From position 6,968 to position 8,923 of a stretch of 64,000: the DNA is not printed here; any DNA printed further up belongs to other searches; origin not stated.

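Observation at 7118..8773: pflA runs in-frame, without a stop codon, into a complete fmt gene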

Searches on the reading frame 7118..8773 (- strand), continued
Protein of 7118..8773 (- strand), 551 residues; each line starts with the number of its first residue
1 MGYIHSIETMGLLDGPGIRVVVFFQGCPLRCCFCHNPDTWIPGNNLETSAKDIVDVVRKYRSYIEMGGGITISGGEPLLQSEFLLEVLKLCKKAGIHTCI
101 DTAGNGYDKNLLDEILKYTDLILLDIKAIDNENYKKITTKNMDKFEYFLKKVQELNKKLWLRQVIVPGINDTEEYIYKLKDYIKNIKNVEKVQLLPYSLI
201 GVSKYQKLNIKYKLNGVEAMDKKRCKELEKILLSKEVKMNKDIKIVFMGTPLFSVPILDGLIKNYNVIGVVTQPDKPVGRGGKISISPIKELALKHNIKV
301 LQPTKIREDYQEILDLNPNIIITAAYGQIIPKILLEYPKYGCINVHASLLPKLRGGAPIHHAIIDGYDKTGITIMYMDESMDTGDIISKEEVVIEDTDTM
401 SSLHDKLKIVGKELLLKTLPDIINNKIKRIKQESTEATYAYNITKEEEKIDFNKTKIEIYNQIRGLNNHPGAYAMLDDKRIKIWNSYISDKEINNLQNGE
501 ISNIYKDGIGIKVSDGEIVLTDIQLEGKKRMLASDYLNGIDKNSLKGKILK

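Call 13: find_encoding_contigs(protein=P0021, flank=6000, max_places=3)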
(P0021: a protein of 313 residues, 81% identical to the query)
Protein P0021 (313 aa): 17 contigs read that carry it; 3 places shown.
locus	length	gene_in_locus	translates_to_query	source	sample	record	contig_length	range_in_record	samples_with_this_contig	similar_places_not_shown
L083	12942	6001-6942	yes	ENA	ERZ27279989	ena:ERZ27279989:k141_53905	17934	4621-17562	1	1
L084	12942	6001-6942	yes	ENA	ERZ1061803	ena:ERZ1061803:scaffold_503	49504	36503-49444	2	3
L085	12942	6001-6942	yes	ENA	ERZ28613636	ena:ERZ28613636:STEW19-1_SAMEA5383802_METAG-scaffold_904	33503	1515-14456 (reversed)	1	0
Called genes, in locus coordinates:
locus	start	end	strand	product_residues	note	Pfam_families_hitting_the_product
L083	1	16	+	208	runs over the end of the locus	PF00300:His_Phos_1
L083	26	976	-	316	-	-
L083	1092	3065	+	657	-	PF22745:Nlig-Ia, PF01653:DNA_ligase_aden, PF03120:OB_DNA_ligase, PF03119:DNA_ligase_ZBD, PF12826:HHH_2, PF14520:HHH_5 (weak), PF00533:BRCT, PF12738:PTCB-BRCT (weak)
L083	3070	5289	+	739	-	PF02901:PFL-like, PF01228:Gly_radical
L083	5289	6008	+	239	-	PF13353:Fer4_12, PF04055:Radical_SAM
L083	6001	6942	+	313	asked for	PF00551:Formyl_trans_N, PF02911:Formyl_trans_C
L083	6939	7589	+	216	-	-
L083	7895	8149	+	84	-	-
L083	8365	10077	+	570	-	-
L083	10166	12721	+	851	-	PF02739:5_3_exonuc_N, PF01367:5_3_exonuc, PF22619:DNA_polI_exo1, PF00476:DNA_pol_A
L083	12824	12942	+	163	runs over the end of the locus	?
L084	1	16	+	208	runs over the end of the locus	PF00300:His_Phos_1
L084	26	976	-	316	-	-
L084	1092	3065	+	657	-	PF22745:Nlig-Ia, PF01653:DNA_ligase_aden, PF03120:OB_DNA_ligase, PF03119:DNA_ligase_ZBD, PF12826:HHH_2, PF14520:HHH_5 (weak), PF00533:BRCT, PF12738:PTCB-BRCT (weak)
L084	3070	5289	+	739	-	PF02901:PFL-like, PF01228:Gly_radical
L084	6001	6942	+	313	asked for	PF00551:Formyl_trans_N, PF02911:Formyl_trans_C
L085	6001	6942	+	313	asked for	PF00551:Formyl_trans_N, PF02911:Formyl_trans_C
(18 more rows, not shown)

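Call 17: find_related_loci(query=window:7118-8773:-, collection=metagenome_contigs, flank=3000)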
Query window:7118-8773:- (551 aa) in metagenome_contigs; peptide patterns used: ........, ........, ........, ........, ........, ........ (x = any residue, [..] = any of these).
192 stretches matched a pattern; 36 encode a relative of the query (tblastn E <= 1e-3); 36 distinct loci.
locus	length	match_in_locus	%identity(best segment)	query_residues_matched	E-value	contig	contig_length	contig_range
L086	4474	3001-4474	81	1-491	8e-136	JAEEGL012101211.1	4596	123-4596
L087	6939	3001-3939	61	237-551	7e-120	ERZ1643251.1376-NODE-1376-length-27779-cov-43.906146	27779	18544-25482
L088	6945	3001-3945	60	235-551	9e-117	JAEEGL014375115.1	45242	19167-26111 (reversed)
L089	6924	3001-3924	61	243-551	3e-116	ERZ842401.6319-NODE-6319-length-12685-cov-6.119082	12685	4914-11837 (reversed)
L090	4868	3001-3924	60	242-550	3e-111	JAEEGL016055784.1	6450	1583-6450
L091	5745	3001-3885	61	243-540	3e-109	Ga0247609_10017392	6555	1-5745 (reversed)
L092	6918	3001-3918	60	243-551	5e-109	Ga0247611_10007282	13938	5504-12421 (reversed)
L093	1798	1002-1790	61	237-506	3e-111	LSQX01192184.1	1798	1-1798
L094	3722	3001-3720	66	243-483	1e-98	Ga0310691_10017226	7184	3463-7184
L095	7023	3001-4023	47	209-548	4e-94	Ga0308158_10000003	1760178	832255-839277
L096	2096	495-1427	46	240-551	4e-88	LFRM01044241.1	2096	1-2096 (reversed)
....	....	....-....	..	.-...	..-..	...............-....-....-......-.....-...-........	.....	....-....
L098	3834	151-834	55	1-230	6e-84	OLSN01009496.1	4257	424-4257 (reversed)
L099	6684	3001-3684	54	1-230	4e-83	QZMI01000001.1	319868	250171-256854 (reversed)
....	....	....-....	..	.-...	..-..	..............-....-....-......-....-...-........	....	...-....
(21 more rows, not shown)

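Call 18: find_encoding_contigs(protein=P0003, flank=3000, max_places=2)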
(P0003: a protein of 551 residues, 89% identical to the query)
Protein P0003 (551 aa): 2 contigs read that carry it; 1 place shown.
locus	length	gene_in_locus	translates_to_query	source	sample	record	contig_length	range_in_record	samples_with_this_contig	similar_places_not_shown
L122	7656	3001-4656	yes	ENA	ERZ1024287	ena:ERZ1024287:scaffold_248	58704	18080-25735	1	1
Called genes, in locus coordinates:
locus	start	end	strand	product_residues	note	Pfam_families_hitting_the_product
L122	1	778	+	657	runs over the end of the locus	PF22745:Nlig-Ia, PF01653:DNA_ligase_aden, PF03120:OB_DNA_ligase, PF03119:DNA_ligase_ZBD, PF14520:HHH_5 (faint), PF12826:HHH_2, PF00533:BRCT, PF12738:PTCB-BRCT (weak)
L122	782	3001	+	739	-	PF02901:PFL-like, PF11230:YjjI-like (faint), PF01228:Gly_radical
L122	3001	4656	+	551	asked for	PF13353:Fer4_12, PF04055:Radical_SAM, PF00551:Formyl_trans_N, PF02911:Formyl_trans_C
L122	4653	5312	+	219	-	-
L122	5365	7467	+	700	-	-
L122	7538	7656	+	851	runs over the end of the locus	PF02739:5_3_exonuc_N, PF01367:5_3_exonuc, PF22619:DNA_polI_exo1, PF00476:DNA_pol_A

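Call 19: find_encoding_contigs(protein=P0007, flank=3000, max_places=3)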
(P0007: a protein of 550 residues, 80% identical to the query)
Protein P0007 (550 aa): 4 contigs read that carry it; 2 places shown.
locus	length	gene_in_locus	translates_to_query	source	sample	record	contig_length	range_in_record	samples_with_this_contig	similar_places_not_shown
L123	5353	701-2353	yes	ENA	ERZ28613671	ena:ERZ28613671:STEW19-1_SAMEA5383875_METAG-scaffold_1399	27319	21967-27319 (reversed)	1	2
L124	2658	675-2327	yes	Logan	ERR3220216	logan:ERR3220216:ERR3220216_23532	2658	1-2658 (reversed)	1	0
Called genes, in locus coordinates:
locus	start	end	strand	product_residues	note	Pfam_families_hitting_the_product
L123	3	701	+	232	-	?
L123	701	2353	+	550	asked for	PF13353:Fer4_12, PF04055:Radical_SAM, PF00551:Formyl_trans_N, PF02911:Formyl_trans_C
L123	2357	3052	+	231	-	-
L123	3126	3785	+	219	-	PF14622:Ribonucleas_3_3, PF00636:Ribonuclease_3, PF00035:dsrm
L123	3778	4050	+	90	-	-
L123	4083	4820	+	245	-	-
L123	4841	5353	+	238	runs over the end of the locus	PF20772:TACO1_YebC_N, PF01709:Transcrip_reg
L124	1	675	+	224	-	?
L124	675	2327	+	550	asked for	PF13353:Fer4_12, PF04055:Radical_SAM, PF00551:Formyl_trans_N, PF02911:Formyl_trans_C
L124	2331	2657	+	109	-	?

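Call 20: find_encoding_contigs(protein=P0006, flank=3000, max_places=2)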
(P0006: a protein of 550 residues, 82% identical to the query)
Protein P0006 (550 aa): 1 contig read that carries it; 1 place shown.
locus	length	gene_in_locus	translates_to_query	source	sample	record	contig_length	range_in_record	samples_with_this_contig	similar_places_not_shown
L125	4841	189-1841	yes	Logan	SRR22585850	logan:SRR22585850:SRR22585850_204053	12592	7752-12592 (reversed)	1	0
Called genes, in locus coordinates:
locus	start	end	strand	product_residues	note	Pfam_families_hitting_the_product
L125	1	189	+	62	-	?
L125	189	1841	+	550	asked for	PF13353:Fer4_12, PF04055:Radical_SAM, PF00551:Formyl_trans_N, PF02911:Formyl_trans_C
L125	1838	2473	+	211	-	-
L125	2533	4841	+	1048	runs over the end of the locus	PF08455:SNF2_assoc, PF00176:SNF2-rel_dom, PF04851:ResIII, PF18766:SWI2_SNF2 (weak), PF00271:Helicase_C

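Call 21: find_encoding_contigs(protein=P0009, flank=3000, max_places=2)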
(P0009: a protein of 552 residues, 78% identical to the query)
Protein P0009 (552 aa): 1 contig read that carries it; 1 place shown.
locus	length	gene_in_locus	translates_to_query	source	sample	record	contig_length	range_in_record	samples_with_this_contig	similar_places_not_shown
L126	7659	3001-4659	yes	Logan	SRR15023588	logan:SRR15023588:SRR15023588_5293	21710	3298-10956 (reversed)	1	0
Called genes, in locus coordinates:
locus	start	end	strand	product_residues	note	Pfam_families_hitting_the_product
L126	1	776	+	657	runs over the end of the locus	PF22745:Nlig-Ia, PF01653:DNA_ligase_aden, PF03120:OB_DNA_ligase, PF03119:DNA_ligase_ZBD, PF14520:HHH_5 (faint), PF12826:HHH_2, PF00533:BRCT, PF12738:PTCB-BRCT (weak)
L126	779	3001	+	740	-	PF02901:PFL-like, PF01228:Gly_radical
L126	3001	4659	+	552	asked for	PF13353:Fer4_12, PF04055:Radical_SAM, PF00551:Formyl_trans_N, PF02911:Formyl_trans_C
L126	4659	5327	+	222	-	-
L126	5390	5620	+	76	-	PF04023:FeoA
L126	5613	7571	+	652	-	PF01926:MMR_HSR1, PF02421:FeoB_N, PF07670:Gate, PF07664:FeoB_C, PF07670:Gate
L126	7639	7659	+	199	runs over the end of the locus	PF13519:VWA_2 (weak)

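Call 22: find_encoding_contigs(protein=P0010, flank=3000, max_places=2)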
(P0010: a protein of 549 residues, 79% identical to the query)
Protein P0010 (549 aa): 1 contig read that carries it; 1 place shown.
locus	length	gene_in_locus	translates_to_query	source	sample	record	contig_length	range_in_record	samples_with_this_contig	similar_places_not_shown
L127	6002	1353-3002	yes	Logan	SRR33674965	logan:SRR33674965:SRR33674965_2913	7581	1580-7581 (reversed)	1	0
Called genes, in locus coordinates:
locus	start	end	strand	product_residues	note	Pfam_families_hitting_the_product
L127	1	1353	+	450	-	?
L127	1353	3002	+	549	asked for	PF13353:Fer4_12, PF04055:Radical_SAM, PF00551:Formyl_trans_N, PF02911:Formyl_trans_C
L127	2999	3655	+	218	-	-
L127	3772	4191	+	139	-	-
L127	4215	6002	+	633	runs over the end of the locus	-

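Call 23: find_encoding_contigs(protein=P0008, flank=3000, max_places=2)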
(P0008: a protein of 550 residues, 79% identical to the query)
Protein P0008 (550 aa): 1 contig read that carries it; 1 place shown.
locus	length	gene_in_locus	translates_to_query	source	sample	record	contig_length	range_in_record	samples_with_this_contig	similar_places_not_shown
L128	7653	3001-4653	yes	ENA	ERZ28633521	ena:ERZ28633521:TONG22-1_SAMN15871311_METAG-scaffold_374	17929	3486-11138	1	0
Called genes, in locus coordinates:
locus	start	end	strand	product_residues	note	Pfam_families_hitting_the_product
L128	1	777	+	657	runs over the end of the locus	PF22745:Nlig-Ia, PF01653:DNA_ligase_aden, PF03120:OB_DNA_ligase, PF03119:DNA_ligase_ZBD, PF12826:HHH_2, PF14520:HHH_5 (weak), PF00533:BRCT, PF12738:PTCB-BRCT (weak), +1 more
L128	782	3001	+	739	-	PF02901:PFL-like, PF01228:Gly_radical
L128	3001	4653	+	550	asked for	PF13353:Fer4_12, PF04055:Radical_SAM, PF00551:Formyl_trans_N, PF02911:Formyl_trans_C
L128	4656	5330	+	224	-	-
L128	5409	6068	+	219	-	PF14622:Ribonucleas_3_3, PF00636:Ribonuclease_3, PF00035:dsrm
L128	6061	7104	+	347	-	-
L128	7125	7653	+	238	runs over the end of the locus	PF20772:TACO1_YebC_N, PF01709:Transcrip_reg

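Call 24: find_encoding_contigs(protein=P0024, flank=3000, max_places=2)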
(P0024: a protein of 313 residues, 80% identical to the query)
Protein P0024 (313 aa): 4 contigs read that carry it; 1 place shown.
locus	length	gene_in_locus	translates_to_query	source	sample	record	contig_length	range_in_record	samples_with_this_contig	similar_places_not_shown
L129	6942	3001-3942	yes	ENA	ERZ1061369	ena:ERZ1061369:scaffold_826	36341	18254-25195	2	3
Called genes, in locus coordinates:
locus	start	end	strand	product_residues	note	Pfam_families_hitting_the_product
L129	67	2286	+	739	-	PF02901:PFL-like, PF01228:Gly_radical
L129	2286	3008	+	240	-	PF13353:Fer4_12, PF04055:Radical_SAM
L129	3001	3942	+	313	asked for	PF00551:Formyl_trans_N, PF02911:Formyl_trans_C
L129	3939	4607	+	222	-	-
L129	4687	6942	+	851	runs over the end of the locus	PF02739:5_3_exonuc_N, PF01367:5_3_exonuc, PF22619:DNA_polI_exo1, PF00476:DNA_pol_A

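Call 25: find_encoding_contigs(protein=P0029, flank=3000, max_places=2)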
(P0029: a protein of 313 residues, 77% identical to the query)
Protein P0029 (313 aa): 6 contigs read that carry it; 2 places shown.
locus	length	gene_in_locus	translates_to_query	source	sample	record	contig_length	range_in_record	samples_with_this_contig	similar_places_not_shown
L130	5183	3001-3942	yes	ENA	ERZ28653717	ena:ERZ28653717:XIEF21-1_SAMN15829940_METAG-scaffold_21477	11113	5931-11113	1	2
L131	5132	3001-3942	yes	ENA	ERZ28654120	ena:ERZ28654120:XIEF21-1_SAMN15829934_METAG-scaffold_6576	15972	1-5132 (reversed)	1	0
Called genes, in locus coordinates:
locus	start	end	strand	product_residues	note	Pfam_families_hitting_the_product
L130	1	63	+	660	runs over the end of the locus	PF22745:Nlig-Ia, PF01653:DNA_ligase_aden, PF03120:OB_DNA_ligase, PF03119:DNA_ligase_ZBD, PF12826:HHH_2, PF14520:HHH_5 (weak), PF00533:BRCT, PF12738:PTCB-BRCT (weak)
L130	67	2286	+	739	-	PF02901:PFL-like, PF01228:Gly_radical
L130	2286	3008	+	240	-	PF13353:Fer4_12, PF04055:Radical_SAM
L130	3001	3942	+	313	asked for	PF00551:Formyl_trans_N, PF02911:Formyl_trans_C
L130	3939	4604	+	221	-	-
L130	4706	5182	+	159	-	?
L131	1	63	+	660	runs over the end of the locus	PF22745:Nlig-Ia, PF01653:DNA_ligase_aden, PF03120:OB_DNA_ligase, PF03119:DNA_ligase_ZBD, PF12826:HHH_2, PF14520:HHH_5 (weak), PF00533:BRCT, PF12738:PTCB-BRCT (weak)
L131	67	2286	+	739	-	PF02901:PFL-like, PF01228:Gly_radical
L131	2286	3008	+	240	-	PF13353:Fer4_12, PF04055:Radical_SAM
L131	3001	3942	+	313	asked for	PF00551:Formyl_trans_N, PF02911:Formyl_trans_C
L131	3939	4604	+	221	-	-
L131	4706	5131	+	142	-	?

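Call 31: list_cluster_members(proteins=[window:7118-8773:-, P0001])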
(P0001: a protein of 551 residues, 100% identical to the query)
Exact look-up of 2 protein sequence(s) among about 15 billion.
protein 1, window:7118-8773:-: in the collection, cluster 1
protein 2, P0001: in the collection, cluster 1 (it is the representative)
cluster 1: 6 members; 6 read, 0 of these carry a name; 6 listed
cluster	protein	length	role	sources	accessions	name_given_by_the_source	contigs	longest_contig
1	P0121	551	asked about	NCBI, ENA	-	-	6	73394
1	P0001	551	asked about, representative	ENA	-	-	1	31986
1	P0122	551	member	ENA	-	-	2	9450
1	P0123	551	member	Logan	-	-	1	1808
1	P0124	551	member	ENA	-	-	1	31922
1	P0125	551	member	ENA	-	-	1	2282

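Call 38: search_protein_representatives(protein=window:7118-8773:-)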
Query: 551 residues. Proteins with E-value up to 0.001 (for the whole library): 56774; up to 1e-10: 27729; up to 1e-30: 8038. The best 150 are listed.
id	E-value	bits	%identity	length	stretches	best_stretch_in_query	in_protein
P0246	5.7e-121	421.2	60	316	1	242-549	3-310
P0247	1.4e-102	360.6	57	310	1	241-548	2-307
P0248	1.1e-95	337.8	55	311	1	241-546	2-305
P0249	1.4e-89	317.6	50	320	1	239-550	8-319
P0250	6.2e-88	312.2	40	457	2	243-468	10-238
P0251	8.8e-88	311.7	51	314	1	242-543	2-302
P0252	1.3e-87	311.1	51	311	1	244-540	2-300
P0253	2.5e-86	306.8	59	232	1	236-463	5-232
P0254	9.1e-86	305.0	51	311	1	244-548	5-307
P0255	1.9e-85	303.9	49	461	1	240-542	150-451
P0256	3.6e-84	299.7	51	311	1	243-542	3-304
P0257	3.8e-84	299.7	50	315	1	243-540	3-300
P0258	1.9e-83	297.4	52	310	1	243-547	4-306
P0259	5.7e-83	295.8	51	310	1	243-540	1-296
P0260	9.3e-83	295.1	51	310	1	241-548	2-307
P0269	6.2e-80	285.8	43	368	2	282-491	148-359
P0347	4.0e-68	246.8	43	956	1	208-531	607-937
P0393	7.4e-66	239.3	42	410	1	238-539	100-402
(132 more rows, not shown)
